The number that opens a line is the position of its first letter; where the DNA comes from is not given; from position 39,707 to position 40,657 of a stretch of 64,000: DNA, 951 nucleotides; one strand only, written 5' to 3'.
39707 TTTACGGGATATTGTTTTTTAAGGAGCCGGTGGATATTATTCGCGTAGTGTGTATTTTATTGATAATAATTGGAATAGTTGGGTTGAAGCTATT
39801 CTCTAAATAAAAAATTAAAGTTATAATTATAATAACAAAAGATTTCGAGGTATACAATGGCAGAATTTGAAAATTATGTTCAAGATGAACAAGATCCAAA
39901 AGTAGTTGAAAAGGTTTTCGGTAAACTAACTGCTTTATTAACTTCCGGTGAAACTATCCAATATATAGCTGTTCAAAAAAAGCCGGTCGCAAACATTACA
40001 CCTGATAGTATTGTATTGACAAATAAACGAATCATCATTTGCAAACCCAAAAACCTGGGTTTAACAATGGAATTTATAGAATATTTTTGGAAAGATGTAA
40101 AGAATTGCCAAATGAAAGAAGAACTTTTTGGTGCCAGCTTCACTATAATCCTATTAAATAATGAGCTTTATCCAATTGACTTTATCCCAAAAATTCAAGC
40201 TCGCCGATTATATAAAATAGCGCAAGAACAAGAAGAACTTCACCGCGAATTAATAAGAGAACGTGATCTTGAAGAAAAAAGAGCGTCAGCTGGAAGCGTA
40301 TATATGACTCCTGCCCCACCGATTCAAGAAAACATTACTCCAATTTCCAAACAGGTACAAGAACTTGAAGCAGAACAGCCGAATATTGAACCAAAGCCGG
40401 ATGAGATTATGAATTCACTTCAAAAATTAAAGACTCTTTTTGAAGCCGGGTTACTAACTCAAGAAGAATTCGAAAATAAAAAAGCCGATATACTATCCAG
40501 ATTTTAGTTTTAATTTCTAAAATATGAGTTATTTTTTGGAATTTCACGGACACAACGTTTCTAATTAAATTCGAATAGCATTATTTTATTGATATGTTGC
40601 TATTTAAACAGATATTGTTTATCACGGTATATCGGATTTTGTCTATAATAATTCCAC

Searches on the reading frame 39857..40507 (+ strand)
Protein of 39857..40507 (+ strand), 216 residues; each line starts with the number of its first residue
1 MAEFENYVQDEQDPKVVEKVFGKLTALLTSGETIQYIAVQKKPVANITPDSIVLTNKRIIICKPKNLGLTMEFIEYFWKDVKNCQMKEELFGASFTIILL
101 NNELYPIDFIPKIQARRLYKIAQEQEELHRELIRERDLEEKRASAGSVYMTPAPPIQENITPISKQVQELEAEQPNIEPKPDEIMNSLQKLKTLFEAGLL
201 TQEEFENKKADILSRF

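Call 92: search_protein_families(library=pfam, proteins=[window:39857-40507:+], max_evalue=0.01)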
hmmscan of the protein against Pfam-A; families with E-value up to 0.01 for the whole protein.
window:39857-40507:+ (216 aa): 4 families
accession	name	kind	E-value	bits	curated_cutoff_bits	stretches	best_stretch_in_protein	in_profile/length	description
PF14470.12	bPH_3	-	2.8e-16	60.2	23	1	28-123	1-94/95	Bacterial PH domain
PF09851.14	SHOCT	-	1e-09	38.3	27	1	188-213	3-28/28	Short C-terminal domain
PF05120.17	GvpG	-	0.0025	18.4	30.6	1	181-215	30-64/67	Gas vesicle protein G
PF06464.16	DMAP_binding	-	0.004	18.4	27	1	181-216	6-41/111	DMAP1-binding Domain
